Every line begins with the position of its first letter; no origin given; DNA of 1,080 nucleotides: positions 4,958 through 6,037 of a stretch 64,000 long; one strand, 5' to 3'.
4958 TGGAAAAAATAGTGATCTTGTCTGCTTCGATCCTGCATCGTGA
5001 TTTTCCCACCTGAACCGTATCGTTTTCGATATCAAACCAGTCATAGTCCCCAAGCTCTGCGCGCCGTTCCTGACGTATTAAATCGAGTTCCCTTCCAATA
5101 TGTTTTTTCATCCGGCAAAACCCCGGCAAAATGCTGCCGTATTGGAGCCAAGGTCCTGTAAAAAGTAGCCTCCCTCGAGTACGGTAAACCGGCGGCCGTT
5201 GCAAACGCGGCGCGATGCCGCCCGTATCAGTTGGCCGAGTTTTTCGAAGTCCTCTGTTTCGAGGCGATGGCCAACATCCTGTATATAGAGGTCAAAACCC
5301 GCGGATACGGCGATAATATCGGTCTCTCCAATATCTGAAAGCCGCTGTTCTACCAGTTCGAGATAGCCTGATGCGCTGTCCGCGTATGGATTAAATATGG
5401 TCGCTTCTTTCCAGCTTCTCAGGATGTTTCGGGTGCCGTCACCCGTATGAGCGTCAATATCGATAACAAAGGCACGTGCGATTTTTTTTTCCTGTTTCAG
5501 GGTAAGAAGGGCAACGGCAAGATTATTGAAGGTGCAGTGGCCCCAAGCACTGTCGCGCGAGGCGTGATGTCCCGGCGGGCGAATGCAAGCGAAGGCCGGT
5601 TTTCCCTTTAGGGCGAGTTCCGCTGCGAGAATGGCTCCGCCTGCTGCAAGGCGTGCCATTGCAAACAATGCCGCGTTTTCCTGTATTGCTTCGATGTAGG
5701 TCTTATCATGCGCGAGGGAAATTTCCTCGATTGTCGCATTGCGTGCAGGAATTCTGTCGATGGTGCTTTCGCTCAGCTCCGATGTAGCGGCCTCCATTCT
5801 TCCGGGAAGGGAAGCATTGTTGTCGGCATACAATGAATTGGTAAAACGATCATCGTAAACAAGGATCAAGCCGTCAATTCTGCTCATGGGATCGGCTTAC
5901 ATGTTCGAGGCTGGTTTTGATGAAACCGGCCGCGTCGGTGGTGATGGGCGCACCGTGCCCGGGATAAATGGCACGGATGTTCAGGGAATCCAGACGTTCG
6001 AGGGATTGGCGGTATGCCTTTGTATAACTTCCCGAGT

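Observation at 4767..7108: Deacetylase + GNAT + MBL hydrolase + truncated CheR form the translationally coupled tail of the chemotaxis operon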

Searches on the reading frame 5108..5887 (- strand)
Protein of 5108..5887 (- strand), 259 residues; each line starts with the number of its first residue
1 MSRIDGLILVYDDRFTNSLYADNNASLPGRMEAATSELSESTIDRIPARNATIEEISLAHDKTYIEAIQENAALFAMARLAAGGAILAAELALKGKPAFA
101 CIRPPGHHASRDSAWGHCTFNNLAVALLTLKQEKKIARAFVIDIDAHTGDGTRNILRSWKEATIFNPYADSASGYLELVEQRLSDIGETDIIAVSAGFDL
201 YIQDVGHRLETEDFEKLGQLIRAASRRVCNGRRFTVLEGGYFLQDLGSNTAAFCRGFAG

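Call 5: search_protein_families(library=pfam, proteins=[window:5108-5887:-], max_evalue=0.01)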
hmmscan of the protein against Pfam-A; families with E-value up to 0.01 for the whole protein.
window:5108-5887:- (259 aa): 1 family
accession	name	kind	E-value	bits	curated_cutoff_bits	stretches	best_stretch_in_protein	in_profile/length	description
PF00850.24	Hist_deacetyl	-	1.8e-40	139.6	27.9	2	28-169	5-174/298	Histone deacetylase domain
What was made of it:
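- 5108..5887 (-): HDACl: a compact Zn-dependent HDAC-fold deacetylase-like enzyme of 259 aa. PF00850, E = 1.8e-40 (call 5).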

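Call 6: search_protein_families(library=ncbifam, proteins=[window:5108-5887:-], max_evalue=0.01)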
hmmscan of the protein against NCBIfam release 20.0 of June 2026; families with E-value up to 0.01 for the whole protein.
window:5108-5887:- (259 aa): 0 families

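Call 9: find_homologous_proteins(query=window:5108-5887:-, max_evalue=0.00001)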
Query window:5108-5887:- (259 aa): 3500 proteins with E <= 0.00001 among 5234 candidates; the best 120 are listed.
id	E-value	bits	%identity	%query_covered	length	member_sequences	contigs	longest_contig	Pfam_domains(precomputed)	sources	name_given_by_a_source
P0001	5.1e-167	572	100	100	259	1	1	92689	PF00850.25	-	-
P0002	1.1e-135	469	80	100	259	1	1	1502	PF00850.25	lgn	-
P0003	4.9e-128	444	78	100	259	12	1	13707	PF00850.25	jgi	-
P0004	7.9e-118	411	71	100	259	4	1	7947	PF00850.25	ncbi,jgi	-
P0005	1.6e-117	410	71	100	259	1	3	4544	PF00850.25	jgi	-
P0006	2.9e-110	386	68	97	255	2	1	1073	PF00850.25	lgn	-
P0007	9.6e-107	374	66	97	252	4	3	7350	PF00850.25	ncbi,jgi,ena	jgi:acetoin utilization deacetylase AcuC-like enzyme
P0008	3.1e-105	369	64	98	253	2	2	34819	PF00850.25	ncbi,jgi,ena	jgi:acetoin utilization deacetylase AcuC-like enzyme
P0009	8.3e-105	368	65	97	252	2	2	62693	PF00850.25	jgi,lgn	jgi:acetoin utilization deacetylase AcuC-like enzyme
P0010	2.5e-104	366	65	97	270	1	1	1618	PF00850.25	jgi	jgi:acetoin utilization deacetylase AcuC-like enzyme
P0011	2.6e-104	366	64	97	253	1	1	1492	PF00850.25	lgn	-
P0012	1.9e-103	364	65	97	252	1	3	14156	PF00850.25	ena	-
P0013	2.7e-102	360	62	97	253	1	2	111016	PF00850.25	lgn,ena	-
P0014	3.6e-102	359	64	98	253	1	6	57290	PF00850.25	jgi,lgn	jgi:acetoin utilization deacetylase AcuC-like enzyme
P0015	5.0e-102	359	63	97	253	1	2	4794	PF00850.25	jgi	-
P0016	8.9e-102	358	63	97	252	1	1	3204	PF00850.25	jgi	jgi:acetoin utilization deacetylase AcuC-like enzyme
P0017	8.3e-101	355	63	97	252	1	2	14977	PF00850.25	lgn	-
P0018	1.1e-100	355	60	98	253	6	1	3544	PF00850.25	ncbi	ncbi:MAG: hypothetical protein WAT51_04460 [Holophaga sp.]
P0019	3.0e-100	353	61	97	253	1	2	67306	PF00850.25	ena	-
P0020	9.3e-100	351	64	98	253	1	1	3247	PF00850.25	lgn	-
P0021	5.3e-99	349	61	98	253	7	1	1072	PF00850.25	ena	-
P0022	6.0e-99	349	61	98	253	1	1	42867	PF00850.25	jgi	-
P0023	1.2e-98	348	62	98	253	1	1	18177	PF00850.25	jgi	jgi:acetoin utilization deacetylase AcuC-like enzyme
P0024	1.3e-98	348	60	98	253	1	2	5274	PF00850.25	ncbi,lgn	-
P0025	2.0e-98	347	62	97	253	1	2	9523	PF00850.25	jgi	jgi:acetoin utilization deacetylase AcuC-like enzyme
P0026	2.1e-98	347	62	98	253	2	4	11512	PF00850.25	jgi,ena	-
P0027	2.9e-98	347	62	98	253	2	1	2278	PF00850.25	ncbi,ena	-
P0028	3.7e-98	346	62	97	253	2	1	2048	PF00850.25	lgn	-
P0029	7.6e-98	345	60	98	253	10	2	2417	PF00850.25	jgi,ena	-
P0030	9.7e-98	345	62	98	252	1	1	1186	PF00850.25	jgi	-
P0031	1.0e-97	345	60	98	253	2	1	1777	PF00850.25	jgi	-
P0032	1.6e-97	344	61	98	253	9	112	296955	PF00850.25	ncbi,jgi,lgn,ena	-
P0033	1.8e-97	344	62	97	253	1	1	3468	PF00850.25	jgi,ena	-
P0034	2.9e-97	343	60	98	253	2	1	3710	PF00850.25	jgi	jgi:acetoin utilization deacetylase AcuC-like enzyme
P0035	3.1e-97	343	61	98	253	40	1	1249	PF00850.25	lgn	-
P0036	3.7e-97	343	61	98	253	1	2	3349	PF00850.25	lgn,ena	-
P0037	1.1e-96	341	57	97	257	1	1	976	PF00850.25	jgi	jgi:acetoin utilization deacetylase AcuC-like enzyme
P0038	1.3e-96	341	60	98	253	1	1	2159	PF00850.25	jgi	jgi:acetoin utilization deacetylase AcuC-like enzyme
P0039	1.4e-96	341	61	98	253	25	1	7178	PF00850.25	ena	-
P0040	1.4e-96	341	62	97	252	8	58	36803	PF00850.25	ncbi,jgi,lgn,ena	-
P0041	1.9e-96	341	60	97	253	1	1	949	PF00850.25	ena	-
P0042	2.5e-96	340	60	98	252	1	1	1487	PF00850.25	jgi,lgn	jgi:acetoin utilization deacetylase AcuC-like enzyme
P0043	2.7e-96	340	63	97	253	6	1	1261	PF00850.25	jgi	jgi:acetoin utilization deacetylase AcuC-like enzyme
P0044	2.7e-96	340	60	98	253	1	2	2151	PF00850.25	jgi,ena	jgi:acetoin utilization deacetylase AcuC-like enzyme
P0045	6.4e-96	339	61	98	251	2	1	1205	PF00850.25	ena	-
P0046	6.9e-96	339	62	98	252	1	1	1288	PF00850.25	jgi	jgi:acetoin utilization deacetylase AcuC-like enzyme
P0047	7.3e-96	339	61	97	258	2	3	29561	PF00850.25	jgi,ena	-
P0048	1.3e-95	338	60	97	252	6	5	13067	PF00850.25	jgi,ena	-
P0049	1.4e-95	338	60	98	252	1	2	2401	PF00850.25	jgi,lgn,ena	-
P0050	2.4e-95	337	61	97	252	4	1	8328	PF00850.25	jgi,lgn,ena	-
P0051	2.8e-95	337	60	97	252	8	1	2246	PF00850.25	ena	-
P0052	3.9e-95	336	60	98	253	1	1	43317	PF00850.25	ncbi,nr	ncbi:MAG: hypothetical protein P4L36_09345 [Holophaga sp.]|nr:hypothetical protein [Holophaga sp.]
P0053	7.3e-95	335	60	98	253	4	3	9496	PF00850.25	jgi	jgi:acetoin utilization deacetylase AcuC-like enzyme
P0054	8.9e-95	335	60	97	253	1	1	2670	PF00850.25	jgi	jgi:acetoin utilization deacetylase AcuC-like enzyme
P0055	1.2e-94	335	60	97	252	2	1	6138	PF00850.25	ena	-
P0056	1.7e-94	334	61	96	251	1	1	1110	PF00850.25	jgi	jgi:acetoin utilization deacetylase AcuC-like enzyme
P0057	2.0e-94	334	59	98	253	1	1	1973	PF00850.25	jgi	jgi:acetoin utilization deacetylase AcuC-like enzyme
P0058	2.2e-94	334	58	98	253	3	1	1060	PF00850.25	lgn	-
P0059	2.5e-94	334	58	97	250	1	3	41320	PF00850.25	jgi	-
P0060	4.7e-94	333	59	98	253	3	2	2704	PF00850.25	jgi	-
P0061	5.4e-94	333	59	98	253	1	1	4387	PF00850.25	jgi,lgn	jgi:acetoin utilization deacetylase AcuC-like enzyme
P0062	7.2e-94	332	58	97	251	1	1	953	PF00850.25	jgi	-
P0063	7.7e-94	332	59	98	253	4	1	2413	PF00850.25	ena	-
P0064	1.2e-93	331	60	98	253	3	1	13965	PF00850.25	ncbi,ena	-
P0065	4.4e-93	330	60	98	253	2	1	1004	PF00850.25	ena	-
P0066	1.1e-92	328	64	88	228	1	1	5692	PF00850.25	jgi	-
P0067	1.2e-92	328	59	97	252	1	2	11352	PF00850.25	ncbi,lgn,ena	ncbi:MAG: histone deacetylase family protein [Spirochaetota bacterium]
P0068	2.1e-92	327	59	98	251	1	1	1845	PF00850.25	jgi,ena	-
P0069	2.7e-92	327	59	97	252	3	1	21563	PF00850.25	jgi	jgi:acetoin utilization deacetylase AcuC-like enzyme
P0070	3.2e-92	327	58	98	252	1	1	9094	PF00850.25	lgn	-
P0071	9.2e-92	325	59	97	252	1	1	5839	PF00850.25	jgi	jgi:acetoin utilization deacetylase AcuC-like enzyme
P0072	1.5e-91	325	58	97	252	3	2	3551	PF00850.25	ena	-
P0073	1.9e-91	324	56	97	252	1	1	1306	PF00850.25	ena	-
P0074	2.1e-91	324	58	98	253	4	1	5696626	PF00850.25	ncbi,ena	-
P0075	2.4e-91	324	59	97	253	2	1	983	PF00850.25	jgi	jgi:acetoin utilization deacetylase AcuC-like enzyme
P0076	6.0e-91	323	56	97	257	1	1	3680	PF00850.25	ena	-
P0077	8.1e-91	322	57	98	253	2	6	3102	PF00850.25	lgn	-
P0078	9.0e-91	322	58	98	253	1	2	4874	PF00850.25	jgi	-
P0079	1.2e-90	322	58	97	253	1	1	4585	PF00850.25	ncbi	-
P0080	1.9e-90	321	57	97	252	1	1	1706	PF00850.25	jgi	jgi:acetoin utilization deacetylase AcuC-like enzyme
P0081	3.8e-90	320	56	98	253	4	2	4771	PF00850.25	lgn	-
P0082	5.9e-90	319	57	98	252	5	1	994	PF00850.25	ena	-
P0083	6.2e-90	319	57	97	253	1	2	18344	PF00850.25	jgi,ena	jgi:acetoin utilization deacetylase AcuC-like enzyme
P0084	3.2e-89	317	58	97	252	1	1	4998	PF00850.25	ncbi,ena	-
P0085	5.5e-89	316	58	97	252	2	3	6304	PF00850.25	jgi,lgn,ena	-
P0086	1.7e-88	315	57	98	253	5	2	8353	PF00850.25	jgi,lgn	jgi:acetoin utilization deacetylase AcuC-like enzyme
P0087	2.4e-88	314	57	97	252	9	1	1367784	PF00850.25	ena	-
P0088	2.6e-88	314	57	98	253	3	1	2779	PF00850.25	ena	-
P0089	3.7e-88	314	58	97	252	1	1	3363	PF00850.25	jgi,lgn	-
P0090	8.7e-88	312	56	98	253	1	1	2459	PF00850.25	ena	-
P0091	1.9e-87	311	55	96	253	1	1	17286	PF00850.25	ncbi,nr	ncbi:MAG: hypothetical protein Q7T80_12640 [Methanoregula sp.]|nr:hypothetical protein [Methanoregul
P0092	6.0e-87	310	55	97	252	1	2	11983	PF00850.25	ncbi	ncbi:MAG: histone deacetylase family protein [Spirochaetota bacterium]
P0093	9.9e-87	309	60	85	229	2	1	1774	PF00850.25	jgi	-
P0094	1.3e-86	308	54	97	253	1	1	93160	PF00850.25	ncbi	-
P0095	1.4e-86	308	57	96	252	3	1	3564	PF00850.25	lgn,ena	-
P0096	6.4e-86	306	57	98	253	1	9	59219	PF00850.25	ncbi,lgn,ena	-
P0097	1.8e-85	305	56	96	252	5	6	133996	PF00850.25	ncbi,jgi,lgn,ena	jgi:acetoin utilization deacetylase AcuC-like enzyme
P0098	2.0e-85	305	54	97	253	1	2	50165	PF00850.25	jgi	jgi:acetoin utilization deacetylase AcuC-like enzyme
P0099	3.2e-85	304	53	97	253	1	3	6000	PF00850.25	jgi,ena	-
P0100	5.1e-85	303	53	97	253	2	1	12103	PF00850.25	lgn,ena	-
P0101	8.8e-85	302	56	97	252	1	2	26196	PF00850.25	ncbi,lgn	-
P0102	1.3e-84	302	53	97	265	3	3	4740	PF00850.25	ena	-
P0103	4.7e-84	300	52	97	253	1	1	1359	PF00850.25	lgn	-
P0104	1.7e-83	298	52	97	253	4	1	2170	PF00850.25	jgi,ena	-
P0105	1.9e-83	298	52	97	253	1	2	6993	PF00850.25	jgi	jgi:acetoin utilization deacetylase AcuC-like enzyme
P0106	3.4e-83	297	53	96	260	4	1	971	PF00850.25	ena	-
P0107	7.6e-83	296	54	96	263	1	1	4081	PF00850.25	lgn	-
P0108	1.1e-82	296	51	96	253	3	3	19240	PF00850.25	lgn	-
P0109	1.1e-82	296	53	96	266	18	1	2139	PF00850.25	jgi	-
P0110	2.0e-82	295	53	96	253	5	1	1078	PF00850.25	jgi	-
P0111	2.1e-82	295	60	87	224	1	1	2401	PF00850.25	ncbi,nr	ncbi:MAG: hypothetical protein Q8O00_08825, partial [Holophaga sp.]|nr:hypothetical protein [Holopha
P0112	3.6e-82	294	52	97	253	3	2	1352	PF00850.25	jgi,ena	-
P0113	4.2e-82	294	52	97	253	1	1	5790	PF00850.25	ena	-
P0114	4.3e-82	294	58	89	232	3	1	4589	PF00850.25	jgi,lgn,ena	-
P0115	4.4e-82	294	51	96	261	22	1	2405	PF00850.25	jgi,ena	jgi:acetoin utilization deacetylase AcuC-like enzyme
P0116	7.3e-82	293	52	97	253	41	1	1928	PF00850.25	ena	-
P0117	4.7e-81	290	50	96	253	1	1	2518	PF00850.25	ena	-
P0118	4.9e-81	290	53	98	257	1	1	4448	PF00850.25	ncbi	-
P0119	5.4e-81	290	51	97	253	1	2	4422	PF00850.25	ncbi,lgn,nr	ncbi:MAG: histone deacetylase family protein [Proteobacteria bacterium]|nr:histone deacetylase famil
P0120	8.1e-81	289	51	96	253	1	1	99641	PF00850.25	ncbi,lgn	-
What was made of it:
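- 5108..5887 (-): 3500 homologues, mostly 252-253 aa (call 9).
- On Classical Zn-dependent deacetylases (HDAC/arginase fold, PF00850): The family is conserved at 252-253 aa (call 9).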

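Call 10: search_solved_structures(query=window:5108-5887:-, max_evalue=0.001, show_alignments=2)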
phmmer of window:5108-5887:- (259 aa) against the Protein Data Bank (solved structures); distinct sequences matched with E-value up to 0.001: 130 (the best 60 are shown).
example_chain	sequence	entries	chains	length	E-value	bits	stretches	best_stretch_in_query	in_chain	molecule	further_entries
7qno_A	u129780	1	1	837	1.4e-39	139.6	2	9-158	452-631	Histone deacetylase 6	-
5g0h_A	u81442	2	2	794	1.7e-39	139.3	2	9-158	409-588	HDAC6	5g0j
5g0i_A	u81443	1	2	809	1.9e-39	139.1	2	9-158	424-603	HDAC6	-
9k91_A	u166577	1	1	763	1.5e-32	116.5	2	63-156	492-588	Histone deacetylase 6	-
5ji5_A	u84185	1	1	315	1.8e-21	80.3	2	74-154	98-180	BuphA.10154.a.B1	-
7kuv_A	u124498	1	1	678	4.1e-20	75.9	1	53-157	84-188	Polyamine deacetylase HDAC10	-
7u59_A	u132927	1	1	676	4.3e-20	75.8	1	53-158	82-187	Polyamine deacetylase HDAC10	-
6vnq_A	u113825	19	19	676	4.4e-20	75.8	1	53-158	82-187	Polyamine deacetylase HDAC10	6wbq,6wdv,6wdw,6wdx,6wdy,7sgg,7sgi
5g0g_A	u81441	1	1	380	7.1e-20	75.1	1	49-168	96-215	HDAC6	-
6wyo_A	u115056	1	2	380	7.7e-20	75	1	49-168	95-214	Histone deacetylase 6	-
6ufn_A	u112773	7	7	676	8.1e-20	74.9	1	54-157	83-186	Polyamine deacetylase HDAC10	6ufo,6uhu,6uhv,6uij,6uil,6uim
6wyp_A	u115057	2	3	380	8.2e-20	74.9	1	49-168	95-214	Histone deacetylase 6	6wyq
5eef_A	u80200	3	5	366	1.2e-19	74.3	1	49-168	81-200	HDAC6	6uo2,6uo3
6uo7_A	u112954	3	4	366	1.3e-19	74.2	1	49-168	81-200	Histone deacetylase 6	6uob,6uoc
7kuq_A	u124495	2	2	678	1.5e-19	74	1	53-156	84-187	Polyamine deacetylase HDAC10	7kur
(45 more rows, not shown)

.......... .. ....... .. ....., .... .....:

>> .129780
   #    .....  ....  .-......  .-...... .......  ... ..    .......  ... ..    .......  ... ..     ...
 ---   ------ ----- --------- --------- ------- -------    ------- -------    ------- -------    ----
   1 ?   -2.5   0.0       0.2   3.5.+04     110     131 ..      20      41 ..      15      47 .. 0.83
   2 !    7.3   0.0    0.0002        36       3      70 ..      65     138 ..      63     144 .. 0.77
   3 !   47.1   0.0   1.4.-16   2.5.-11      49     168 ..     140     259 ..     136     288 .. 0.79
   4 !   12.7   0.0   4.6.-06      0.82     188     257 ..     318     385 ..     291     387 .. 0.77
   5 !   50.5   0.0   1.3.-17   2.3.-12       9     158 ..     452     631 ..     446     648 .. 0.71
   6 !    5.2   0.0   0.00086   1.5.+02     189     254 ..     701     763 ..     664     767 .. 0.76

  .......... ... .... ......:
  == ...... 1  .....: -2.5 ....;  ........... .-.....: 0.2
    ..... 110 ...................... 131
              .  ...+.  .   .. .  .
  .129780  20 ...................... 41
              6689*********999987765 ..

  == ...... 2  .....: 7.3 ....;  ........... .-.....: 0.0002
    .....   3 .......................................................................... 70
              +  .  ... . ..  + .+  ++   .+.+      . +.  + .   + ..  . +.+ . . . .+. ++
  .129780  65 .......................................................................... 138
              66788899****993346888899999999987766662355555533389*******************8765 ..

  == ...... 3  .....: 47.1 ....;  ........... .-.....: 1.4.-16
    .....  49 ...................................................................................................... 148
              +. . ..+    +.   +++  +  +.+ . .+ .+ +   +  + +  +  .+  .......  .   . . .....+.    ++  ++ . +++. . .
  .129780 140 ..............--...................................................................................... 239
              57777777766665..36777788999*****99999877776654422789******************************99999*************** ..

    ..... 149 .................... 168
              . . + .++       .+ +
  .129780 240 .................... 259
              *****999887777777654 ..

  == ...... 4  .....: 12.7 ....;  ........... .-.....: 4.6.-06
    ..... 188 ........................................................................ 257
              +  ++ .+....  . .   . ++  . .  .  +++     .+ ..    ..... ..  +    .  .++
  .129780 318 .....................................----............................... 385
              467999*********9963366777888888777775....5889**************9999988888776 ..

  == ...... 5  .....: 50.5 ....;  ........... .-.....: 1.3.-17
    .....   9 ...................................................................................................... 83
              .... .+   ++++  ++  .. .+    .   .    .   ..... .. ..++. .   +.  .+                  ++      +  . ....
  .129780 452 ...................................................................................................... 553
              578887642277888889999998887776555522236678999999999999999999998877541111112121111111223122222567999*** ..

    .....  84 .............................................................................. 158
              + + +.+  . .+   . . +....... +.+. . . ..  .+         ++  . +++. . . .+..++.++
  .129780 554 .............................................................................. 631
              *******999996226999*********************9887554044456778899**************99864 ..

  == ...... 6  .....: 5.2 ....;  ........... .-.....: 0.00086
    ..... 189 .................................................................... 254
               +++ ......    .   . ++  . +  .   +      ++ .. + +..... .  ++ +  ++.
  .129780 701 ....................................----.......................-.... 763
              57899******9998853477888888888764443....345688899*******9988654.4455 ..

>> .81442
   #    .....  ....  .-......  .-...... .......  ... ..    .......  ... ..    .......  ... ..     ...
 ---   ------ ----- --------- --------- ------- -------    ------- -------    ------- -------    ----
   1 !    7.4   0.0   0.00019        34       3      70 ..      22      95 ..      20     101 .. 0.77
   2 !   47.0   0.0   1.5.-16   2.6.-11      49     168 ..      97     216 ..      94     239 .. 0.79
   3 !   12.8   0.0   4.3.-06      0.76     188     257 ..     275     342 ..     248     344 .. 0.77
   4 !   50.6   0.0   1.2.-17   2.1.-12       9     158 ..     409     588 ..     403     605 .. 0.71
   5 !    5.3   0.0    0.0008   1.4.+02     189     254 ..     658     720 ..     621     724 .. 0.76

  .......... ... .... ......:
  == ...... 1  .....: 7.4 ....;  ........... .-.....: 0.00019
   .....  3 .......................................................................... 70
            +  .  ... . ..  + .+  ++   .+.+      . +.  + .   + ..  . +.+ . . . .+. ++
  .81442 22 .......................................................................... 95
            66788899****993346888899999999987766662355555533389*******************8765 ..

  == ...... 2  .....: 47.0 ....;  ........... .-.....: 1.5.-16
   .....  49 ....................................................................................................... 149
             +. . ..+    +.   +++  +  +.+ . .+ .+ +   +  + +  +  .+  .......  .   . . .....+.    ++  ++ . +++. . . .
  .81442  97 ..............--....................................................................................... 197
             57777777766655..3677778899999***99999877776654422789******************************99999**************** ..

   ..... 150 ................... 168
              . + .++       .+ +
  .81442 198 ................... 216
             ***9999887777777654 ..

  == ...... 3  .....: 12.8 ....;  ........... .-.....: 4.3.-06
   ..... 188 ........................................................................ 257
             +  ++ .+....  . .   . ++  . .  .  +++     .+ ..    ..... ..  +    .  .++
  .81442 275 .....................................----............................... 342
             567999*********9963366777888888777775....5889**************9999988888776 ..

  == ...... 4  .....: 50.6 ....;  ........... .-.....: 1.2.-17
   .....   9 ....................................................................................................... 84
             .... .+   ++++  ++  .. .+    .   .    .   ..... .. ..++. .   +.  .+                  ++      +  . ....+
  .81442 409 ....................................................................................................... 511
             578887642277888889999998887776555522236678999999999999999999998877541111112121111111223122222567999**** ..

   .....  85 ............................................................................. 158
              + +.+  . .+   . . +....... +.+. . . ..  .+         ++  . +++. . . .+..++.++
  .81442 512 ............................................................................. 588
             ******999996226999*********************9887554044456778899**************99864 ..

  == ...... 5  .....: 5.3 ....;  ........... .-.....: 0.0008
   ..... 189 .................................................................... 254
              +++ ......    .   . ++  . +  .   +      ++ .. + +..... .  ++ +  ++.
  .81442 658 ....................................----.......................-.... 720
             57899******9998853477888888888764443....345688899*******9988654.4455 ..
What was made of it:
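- On Classical Zn-dependent deacetylases (HDAC/arginase fold, PF00850): They align with the GHHA, DxDxH, GFD and EGGY motifs of HDAC6 (call 10). The protein is 259 aa. About 70 residues are missing relative to HDAC6 in the pairwise alignment (call 10).
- Its nearest solved relatives include the polyamine deacetylases HDAC10 and APAH (call 10). HDACl's closest solved relatives include the polyamine deacetylases HDAC10 and APAH (call 10).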
